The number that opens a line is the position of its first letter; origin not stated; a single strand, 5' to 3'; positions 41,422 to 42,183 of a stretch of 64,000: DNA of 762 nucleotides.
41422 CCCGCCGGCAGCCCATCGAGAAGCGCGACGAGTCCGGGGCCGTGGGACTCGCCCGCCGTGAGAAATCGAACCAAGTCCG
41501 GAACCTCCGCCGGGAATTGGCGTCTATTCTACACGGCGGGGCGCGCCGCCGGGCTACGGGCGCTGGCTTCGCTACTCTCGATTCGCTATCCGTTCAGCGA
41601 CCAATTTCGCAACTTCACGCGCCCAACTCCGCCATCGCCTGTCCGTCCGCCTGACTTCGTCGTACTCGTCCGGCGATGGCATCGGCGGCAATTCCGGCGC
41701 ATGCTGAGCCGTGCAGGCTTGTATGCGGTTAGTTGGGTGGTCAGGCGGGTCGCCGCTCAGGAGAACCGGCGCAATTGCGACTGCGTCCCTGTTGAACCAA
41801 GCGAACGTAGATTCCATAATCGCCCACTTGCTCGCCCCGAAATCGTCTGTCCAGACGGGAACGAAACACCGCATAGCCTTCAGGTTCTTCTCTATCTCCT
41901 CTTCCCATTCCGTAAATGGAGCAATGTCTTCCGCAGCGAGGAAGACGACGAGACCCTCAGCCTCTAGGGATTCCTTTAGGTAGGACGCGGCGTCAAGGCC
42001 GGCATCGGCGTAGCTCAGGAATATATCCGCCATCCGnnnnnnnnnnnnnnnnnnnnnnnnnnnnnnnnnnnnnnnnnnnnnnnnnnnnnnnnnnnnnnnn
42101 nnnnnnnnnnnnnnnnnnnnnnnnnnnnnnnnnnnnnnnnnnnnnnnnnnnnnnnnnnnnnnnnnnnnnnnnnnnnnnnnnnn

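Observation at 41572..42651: Self-promoted two-gene cassette: minimal TIR protein coupled to a duplicated GWNL...GYWV protein, inserted between aroC and a dehydrogenase gene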

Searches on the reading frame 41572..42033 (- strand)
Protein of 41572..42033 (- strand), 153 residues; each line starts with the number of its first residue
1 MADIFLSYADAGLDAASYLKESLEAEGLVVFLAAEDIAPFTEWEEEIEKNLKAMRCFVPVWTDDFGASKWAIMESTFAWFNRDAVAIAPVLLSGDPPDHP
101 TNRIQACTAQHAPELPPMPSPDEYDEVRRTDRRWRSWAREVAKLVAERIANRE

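Call 4: search_protein_families(library=pfam, proteins=[window:41572-42033:-], max_evalue=1)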
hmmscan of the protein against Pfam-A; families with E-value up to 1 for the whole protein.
window:41572-42033:- (153 aa): 3 families
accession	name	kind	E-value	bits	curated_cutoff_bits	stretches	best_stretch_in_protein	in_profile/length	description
PF13676.11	TIR_2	-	1.1e-15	58.6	28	1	4-106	1-105/122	TIR domain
PF12162.13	STAT1_TAZ2bind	-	0.12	12.5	21.6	1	118-129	12-22/25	STAT1 TAZ2 binding domain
PF01582.25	TIR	-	0.22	11.7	21.3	1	16-76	18-78/179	TIR domain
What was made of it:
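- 41572..42033 (-): Effector gene: 153-aa minimal TIR protein (TIR core residues ~1-106, a conserved Pro-rich segment 96-124, and a C-terminal helix). Pfam TIR_2 E 1.1e-15 (call 4).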

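Call 5: search_protein_families(library=padloc, proteins=[window:41572-42033:-], max_evalue=1)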
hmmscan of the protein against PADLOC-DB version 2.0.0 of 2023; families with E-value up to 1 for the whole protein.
window:41572-42033:- (153 aa): 3 families
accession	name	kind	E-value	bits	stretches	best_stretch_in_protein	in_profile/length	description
PDLC02012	SAVED5--SAVED_TIR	-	2.5e-05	21.6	1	2-70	14-82/404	-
PDLC00434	ThsB1|ThsB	-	0.0035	14.5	1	4-87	141-223/396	TIR-like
PDLC05062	PDC-S66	-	0.0047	14.4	1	3-74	150-222/282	-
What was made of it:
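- On Thoeris: PADLOC ThsB1 14.5 bits, E 0.0035 (call 5).
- On CBASS / Pycsar TIR effectors: The only hit is a weak local one to the TIR part of a SAVED-TIR model (21.6 bits, call 5).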

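Call 6: search_protein_families(library=ncbifam, proteins=[window:41572-42033:-], max_evalue=1)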
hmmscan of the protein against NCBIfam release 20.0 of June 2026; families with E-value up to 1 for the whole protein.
window:41572-42033:- (153 aa): 3 families
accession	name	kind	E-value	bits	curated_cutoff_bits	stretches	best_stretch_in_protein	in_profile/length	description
NF058526.1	Thoeris_type3_ThcB4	equivalog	1.4e-06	27.4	220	1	4-95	130-220/375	Thoeris type III anti-phage system protein ThcB4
NF042941.1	Retron_TIR_antiphage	equivalog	0.00014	20.8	600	1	2-75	340-414/464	TIR domain-containing anti-phage reverse transcriptase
NF040588.1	FxsC_Nterm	equivalog_domain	0.0036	17.3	130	1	31-111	49-138/182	TIR-like protein FxsC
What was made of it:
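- On Thoeris: NCBIfam ThcB4 27.4 bits against a cut-off of 220 (call 6).
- Weak sub-threshold similarity of the TIR to ThsB and Thoeris type III ThcB4 models: 14.5 bits, and 27.4 bits against a cut-off of 220 (calls 5, 6).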

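Call 8: find_homologous_proteins(query=window:41572-42033:-, max_evalue=0.001)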
Query window:41572-42033:- (153 aa): 2 proteins with E <= 0.001 among 82 candidates.
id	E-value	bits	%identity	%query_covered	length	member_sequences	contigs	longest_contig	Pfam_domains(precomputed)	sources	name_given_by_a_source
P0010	6.5e-98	343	100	100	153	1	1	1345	PF13676.12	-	-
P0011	3.1e-65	237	69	98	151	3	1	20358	PF13676.12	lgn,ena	-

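Call 11: find_encoding_contigs(protein=P0011, flank=8000, max_places=3)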
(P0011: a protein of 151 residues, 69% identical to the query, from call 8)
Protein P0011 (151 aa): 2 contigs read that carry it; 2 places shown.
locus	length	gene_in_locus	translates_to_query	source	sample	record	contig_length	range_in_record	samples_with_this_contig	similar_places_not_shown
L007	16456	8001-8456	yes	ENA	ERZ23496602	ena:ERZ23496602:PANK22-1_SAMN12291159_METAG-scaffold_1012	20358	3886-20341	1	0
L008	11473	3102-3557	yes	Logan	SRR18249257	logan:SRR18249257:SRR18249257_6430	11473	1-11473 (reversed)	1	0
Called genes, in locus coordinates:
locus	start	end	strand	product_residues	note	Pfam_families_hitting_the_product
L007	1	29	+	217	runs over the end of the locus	PF03167:UDG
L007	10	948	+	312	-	PF01479:S4, PF00849:PseudoU_synth_2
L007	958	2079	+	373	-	PF13579:Glyco_trans_4_4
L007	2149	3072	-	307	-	PF09084:NMT1 (weak)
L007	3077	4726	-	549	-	PF01019:G_glu_transpept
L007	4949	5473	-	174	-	PF01381:HTH_3, PF12844:HTH_19 (faint), PF13443:HTH_26, PF13560:HTH_31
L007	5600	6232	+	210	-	PF01502:PRA-CH, PF01503:PRA-PH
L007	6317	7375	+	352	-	PF00389:2-Hacid_dh, PF02826:2-Hacid_dh_C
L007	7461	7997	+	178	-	-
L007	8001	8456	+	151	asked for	PF13676:TIR_2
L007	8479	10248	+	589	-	PF02776:TPP_enzyme_N, PF00205:TPP_enzyme_M, PF02775:TPP_enzyme_C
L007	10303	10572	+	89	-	PF07883:Cupin_2 (weak)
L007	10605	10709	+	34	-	-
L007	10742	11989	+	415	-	PF00355:Rieske, PF19301:LigXa_C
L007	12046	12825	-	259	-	PF01503:PRA-PH (faint), PF03819:MazG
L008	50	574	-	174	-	PF01381:HTH_3, PF12844:HTH_19 (faint), PF13443:HTH_26, PF13560:HTH_31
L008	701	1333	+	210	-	PF01502:PRA-CH, PF01503:PRA-PH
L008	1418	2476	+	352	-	PF00389:2-Hacid_dh, PF02826:2-Hacid_dh_C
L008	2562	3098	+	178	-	-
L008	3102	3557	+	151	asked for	PF13676:TIR_2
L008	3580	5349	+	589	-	PF02776:TPP_enzyme_N, PF00205:TPP_enzyme_M, PF02775:TPP_enzyme_C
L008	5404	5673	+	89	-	PF07883:Cupin_2 (weak)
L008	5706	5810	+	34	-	-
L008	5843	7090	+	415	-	PF00355:Rieske, PF19301:LigXa_C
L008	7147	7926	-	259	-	PF01503:PRA-PH (faint), PF03819:MazG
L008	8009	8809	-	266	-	PF08543:Phos_pyr_kin, PF00294:PfkB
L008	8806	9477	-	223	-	PF03070:TENA_THI-4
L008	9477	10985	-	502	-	PF00474:SSF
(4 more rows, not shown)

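Call 19: search_solved_structures(query=window:41572-42033:-, max_evalue=1, show_alignments=3)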
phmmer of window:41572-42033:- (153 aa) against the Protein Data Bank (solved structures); distinct sequences matched with E-value up to 1: 8.
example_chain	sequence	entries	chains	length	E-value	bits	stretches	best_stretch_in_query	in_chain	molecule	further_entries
6o0v_A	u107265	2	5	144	0.28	14.6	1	3-62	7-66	Sterile alpha and TIR motif-containing protein 1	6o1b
9tzw_A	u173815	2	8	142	0.4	14.1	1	3-62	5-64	NAD(+) hydrolase SARM1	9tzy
10rb_A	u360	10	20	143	0.41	14.1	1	3-62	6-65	NAD(+) hydrolase SARM1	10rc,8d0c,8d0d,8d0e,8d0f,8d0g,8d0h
9mw1_B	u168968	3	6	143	0.41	14.1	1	3-62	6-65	NAD(+) hydrolase SARM1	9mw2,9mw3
10ra_A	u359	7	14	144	0.41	14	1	3-62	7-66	Sterile alpha and TIR motif-containing protein 1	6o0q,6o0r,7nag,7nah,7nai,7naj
6o0u_A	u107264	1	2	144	0.41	14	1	3-62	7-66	Sterile alpha and TIR motif-containing protein 1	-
9hq0_A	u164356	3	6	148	0.45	13.9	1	3-62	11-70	NAD(+) hydrolase SARM1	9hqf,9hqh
3jrn_A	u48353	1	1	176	0.5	13.8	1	3-100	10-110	AT1G72930 protein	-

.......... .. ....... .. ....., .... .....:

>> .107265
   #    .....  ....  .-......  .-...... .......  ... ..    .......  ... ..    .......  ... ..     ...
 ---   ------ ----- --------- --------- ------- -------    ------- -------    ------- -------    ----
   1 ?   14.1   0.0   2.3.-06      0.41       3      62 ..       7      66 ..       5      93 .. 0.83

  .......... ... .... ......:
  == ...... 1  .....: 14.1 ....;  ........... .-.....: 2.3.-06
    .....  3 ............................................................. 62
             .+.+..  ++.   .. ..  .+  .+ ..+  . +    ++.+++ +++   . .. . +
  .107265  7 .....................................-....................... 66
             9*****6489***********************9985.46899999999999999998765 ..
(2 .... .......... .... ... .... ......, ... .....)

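Call 31: find_related_loci(query=A2, collection=metagenome_contigs, flank=6000)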
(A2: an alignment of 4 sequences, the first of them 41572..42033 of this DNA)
Query A2 (153 aa) in metagenome_contigs; peptide patterns used: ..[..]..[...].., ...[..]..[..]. (x = any residue, [..] = any of these).
98 stretches matched a pattern, but none encodes a relative of the query by tblastn (E <= 1e-3).
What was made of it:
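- Tried and rejected: A JGI metagenome scan with the TIR profile found no relatives (call 31).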

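Call 32: find_homologous_proteins(query=A2, max_evalue=0.01)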
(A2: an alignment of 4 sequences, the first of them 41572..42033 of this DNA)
Query A2 (4 sequences) (153 aa, profile of the alignment): 6 proteins with E <= 0.01 among 1621 candidates.
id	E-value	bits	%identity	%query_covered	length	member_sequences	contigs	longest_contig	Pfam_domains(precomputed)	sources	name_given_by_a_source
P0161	6.7e-87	307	63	99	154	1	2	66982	PF13676.12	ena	-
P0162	3.2e-86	305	58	100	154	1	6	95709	PF13676.12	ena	-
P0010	4.6e-86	304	100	100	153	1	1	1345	PF13676.12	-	-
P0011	1.5e-83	296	69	98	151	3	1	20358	PF13676.12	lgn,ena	-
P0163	2.5e-79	282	58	98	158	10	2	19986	PF13676.12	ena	-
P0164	2.6e-78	279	56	99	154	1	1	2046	PF13676.12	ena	-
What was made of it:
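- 41572..42033 (-): Only six clusters of this clade exist among 5.8 billion proteins (call 32).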

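Call 33: find_encoding_contigs(protein=P0163, flank=8000, max_places=4)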
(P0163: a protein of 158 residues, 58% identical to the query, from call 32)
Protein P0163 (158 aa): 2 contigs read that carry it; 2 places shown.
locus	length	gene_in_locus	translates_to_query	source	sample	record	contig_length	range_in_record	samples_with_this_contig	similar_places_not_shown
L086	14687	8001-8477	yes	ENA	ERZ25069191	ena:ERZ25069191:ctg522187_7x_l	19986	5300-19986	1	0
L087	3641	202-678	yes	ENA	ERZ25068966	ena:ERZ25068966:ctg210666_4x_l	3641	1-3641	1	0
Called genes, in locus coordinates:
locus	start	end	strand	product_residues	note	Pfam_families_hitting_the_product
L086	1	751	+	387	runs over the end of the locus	PF04909:Amidohydro_2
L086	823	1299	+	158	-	PF07883:Cupin_2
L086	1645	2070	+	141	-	PF00596:Aldolase_II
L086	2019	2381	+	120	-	PF00596:Aldolase_II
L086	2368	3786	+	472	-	PF07690:MFS_1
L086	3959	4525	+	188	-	-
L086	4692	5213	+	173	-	-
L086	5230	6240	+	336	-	PF04264:YceI (weak)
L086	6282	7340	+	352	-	PF00389:2-Hacid_dh, PF02826:2-Hacid_dh_C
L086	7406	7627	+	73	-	-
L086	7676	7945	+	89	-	-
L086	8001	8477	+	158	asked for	PF13676:TIR_2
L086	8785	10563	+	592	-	PF02776:TPP_enzyme_N, PF00205:TPP_enzyme_M, PF02775:TPP_enzyme_C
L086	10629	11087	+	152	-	PF05942:PaREP1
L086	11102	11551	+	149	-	PF13532:2OG-FeII_Oxy_2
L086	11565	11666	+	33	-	-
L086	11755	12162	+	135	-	PF01050:MannoseP_isomer (weak), PF07883:Cupin_2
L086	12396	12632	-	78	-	-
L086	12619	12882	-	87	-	-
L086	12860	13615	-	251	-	PF00041:fn3, PF25059:FN3_DSCAM-DSCAML_C (faint), PF04069:OpuAC (weak)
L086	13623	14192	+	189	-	-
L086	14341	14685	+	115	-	?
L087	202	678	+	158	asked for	PF13676:TIR_2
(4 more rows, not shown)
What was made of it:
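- The partner gene is split into two ORFs in L086 (call 33). L086 is a 7x long-read contig in which other genes are split too (call 33).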

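Call 34: find_encoding_contigs(protein=P0164, flank=3000, max_places=2)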
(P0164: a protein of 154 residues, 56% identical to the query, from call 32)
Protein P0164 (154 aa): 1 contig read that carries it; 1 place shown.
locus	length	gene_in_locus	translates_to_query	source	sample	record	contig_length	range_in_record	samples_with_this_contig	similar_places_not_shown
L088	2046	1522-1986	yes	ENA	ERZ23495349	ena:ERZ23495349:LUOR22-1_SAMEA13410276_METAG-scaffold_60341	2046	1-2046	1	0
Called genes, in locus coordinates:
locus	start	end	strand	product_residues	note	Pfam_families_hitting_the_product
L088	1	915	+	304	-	?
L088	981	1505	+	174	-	-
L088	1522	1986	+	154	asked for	PF13676:TIR_2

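Call 61: predict_structure(alignment_id=A4)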
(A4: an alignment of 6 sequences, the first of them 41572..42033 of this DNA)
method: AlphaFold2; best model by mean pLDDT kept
length: 153 residues; sequences in the alignment: 6
mean_pLDDT: 56.0   pTM: 0.59
mean pLDDT of the five models: 56.0, 54.5, 54.4, 48.5, 44.8
residues with pLDDT >= 90: 0; 70-90: 30; 50-70: 64; < 50: 59
segments of 3 or more residues with pLDDT < 50: 11-13, 38-42, 62-70, 72-111
pLDDT, mean of each block of 10 residues (from residue 1): 58 63 81 58 54 56 46 44 40 38 43 58 53 76 72 54
secondary structure, 60 per line:
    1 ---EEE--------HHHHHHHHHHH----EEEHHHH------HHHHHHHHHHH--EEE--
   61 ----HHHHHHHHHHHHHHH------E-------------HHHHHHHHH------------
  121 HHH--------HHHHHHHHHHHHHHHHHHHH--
elements in order: E4-6 H15-25 E30-32 H33-36 H43-53 E56-58 H65-79 H100-108 H132-151
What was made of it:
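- On TIR domain superfamily (Pfam TIR_2, PF13676): The AF2 model is only pLDDT 56 (call 61).
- The TIR structure model is of low confidence (call 61).
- Tried and rejected: The AF2 model of the TIR was of low confidence (call 61).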

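Call 63: search_solved_structures(query=A4, max_evalue=1, show_alignments=2)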
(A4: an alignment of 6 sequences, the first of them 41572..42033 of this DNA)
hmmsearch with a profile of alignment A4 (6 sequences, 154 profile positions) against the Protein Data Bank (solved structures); distinct sequences matched with E-value up to 1: 7.
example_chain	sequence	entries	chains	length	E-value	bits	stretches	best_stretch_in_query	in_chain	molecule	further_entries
3jrn_A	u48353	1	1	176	0.0044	20.2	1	3-98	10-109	AT1G72930 protein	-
9mud_K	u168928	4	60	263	0.014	18.6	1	1-94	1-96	Cat1 (CRISPR associated TIR 1) pentagonal filament | Cat1 (CRISPR associated TIR 1) pentagonal filament assembly | Cat1 (CRISPR-associated TIR 1)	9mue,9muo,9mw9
3ozi_A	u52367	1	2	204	0.031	17.5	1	3-75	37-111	L6tr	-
9lmq_A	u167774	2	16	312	0.071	16.3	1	3-75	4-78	CD-NTase-associated protein 12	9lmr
7vu8_B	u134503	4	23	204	0.16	15.1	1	3-75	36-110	Flax rust resistance protein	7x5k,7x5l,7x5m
7jlv_A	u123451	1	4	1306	0.19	14.9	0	3-96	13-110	Disease resistance protein Roq1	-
7jlu_A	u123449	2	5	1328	0.2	14.8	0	3-96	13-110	Disease resistance protein Roq1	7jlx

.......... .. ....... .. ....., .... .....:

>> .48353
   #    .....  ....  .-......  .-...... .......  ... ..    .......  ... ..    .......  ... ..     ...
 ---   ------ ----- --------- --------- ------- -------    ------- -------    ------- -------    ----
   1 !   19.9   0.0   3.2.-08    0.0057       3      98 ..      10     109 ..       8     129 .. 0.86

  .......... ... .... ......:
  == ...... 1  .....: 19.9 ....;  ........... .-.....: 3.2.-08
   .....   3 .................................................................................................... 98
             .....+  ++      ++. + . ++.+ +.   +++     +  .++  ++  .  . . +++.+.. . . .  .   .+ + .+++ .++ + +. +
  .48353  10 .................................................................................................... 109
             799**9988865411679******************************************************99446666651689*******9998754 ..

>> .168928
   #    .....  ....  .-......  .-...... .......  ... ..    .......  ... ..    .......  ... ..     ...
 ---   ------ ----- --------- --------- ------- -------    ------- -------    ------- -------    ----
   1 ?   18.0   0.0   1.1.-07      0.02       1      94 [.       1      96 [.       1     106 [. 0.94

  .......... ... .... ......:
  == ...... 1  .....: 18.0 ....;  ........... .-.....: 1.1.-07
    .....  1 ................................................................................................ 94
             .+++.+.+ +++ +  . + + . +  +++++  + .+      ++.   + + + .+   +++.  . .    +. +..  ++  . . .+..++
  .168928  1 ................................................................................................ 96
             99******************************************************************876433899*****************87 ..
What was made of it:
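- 41812..41814 (-): Codon GAA for Glu74, the predicted catalytic glutamate in the S68-x-W70-x3-E74 motif. Aligned to the SxWCxxE motif of plant TIR 3jrn and to Cat1 (call 63).
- Checked: A profile of the clade aligns S68-x-W70-x3-E74 onto the SxWCxxE catalytic motif of plant AtTIR 3jrn (call 63).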

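Call 65: fold_search(model_id=the predicted structure, library=pdb)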
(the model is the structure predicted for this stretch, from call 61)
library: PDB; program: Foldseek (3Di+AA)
matches with E <= 10: 936; with E <= 0.001: 2
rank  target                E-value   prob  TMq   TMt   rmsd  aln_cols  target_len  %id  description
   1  7xoz_B                3.6e-04  1.00  0.53  0.49  11.2       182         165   13  Crystal structure of RPPT-TIR (released 2023-11-08)
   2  7rx1_B                8.7e-04  1.00  0.54  0.49  11.9       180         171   17  Crystal structure of the TIR domain from the grapevine disease resistance protein RUN1 (released 2021-10-13)
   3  7s2z_B                1.2e-03  1.00  0.51  0.46  12.0       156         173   18  Crystal structure of the E100A mutant TIR domain from the grapevine disease resistance protein RUN1 bound to NAD (released 2021-10-13)
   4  7rx1_A                1.2e-03  1.00  0.51  0.46  12.0       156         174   18  Crystal structure of the TIR domain from the grapevine disease resistance protein RUN1 (released 2021-10-13)
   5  9ugj_F                1.5e-03  1.00  0.52  0.56   4.4       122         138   22  Structure of SARM1 bound to SIR3-ADPR (released 2026-02-18)
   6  5teb_A                1.7e-03  0.99  0.45  0.42  11.8       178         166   15  Crystal Structure of the TIR domain from the Arabidopsis Thaliana disease resistance protein RPP1 (released 2017-02-01)
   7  7rts                  2.0e-03  1.00  0.52  0.50  11.3       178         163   17  Crystal structure of the TIR domain from the grapevine disease resistance protein RUN1 without the AE interface (released 2021-10-13)
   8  7xoz_A                2.0e-03  1.00  0.51  0.48  11.4       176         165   13  Crystal structure of RPPT-TIR (released 2023-11-08)
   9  7uxu_A                2.1e-03  1.00  0.54  0.61   8.0       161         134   16  CryoEM structure of the TIR domain from AbTir in complex with 3AD (released 2022-09-07)
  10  5ku7_A                2.1e-03  1.00  0.50  0.46  12.3       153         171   18  Crystal structure of the TIR domain from the Muscadinia rotundifolia disease resistance protein RPV1 (released 2017-02-15)
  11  9mw2_A                2.2e-03  1.00  0.51  0.58   3.8       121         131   22  Structure of SARM1 TIR domain bound to G6831 (released 2026-02-04)
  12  5ku7_B                2.5e-03  1.00  0.51  0.47  12.3       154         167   18  Crystal structure of the TIR domain from the Muscadinia rotundifolia disease resistance protein RPV1 (released 2017-02-15)
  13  7s2z_A                2.5e-03  1.00  0.51  0.47  12.1       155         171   16  Crystal structure of the E100A mutant TIR domain from the grapevine disease resistance protein RUN1 bound to NAD (released 2021-10-13)
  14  7crc_B                2.5e-03  0.99  0.46  0.08  11.5       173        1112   15  Cryo-EM structure of plant NLR RPP1 tetramer in complex with ATR1 (released 2020-12-16)
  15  6o0w                  3.0e-03  0.99  0.49  0.45  12.2       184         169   18  Crystal structure of the TIR domain from the grapevine disease resistance protein RUN1 in complex with NADP+ and Bis-Tri (released 2019-09-04)
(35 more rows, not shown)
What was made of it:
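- On TIR domain superfamily (Pfam TIR_2, PF13676): Even so, all of the top 50 Foldseek PDB hits are TIR domains, with TM about 0.5 and probability about 1.0 (call 65).
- Checked: The AF2 model is poor (pLDDT 56, call 61), yet every top Foldseek hit is a TIR domain: RPPT, RUN1, SARM1, AbTir (call 65).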

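Call 71: search_protein_families(library=phrogs, proteins=[window:41572-42033:-], max_evalue=0.01)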
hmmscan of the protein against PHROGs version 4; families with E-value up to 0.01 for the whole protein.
window:41572-42033:- (153 aa): 0 families
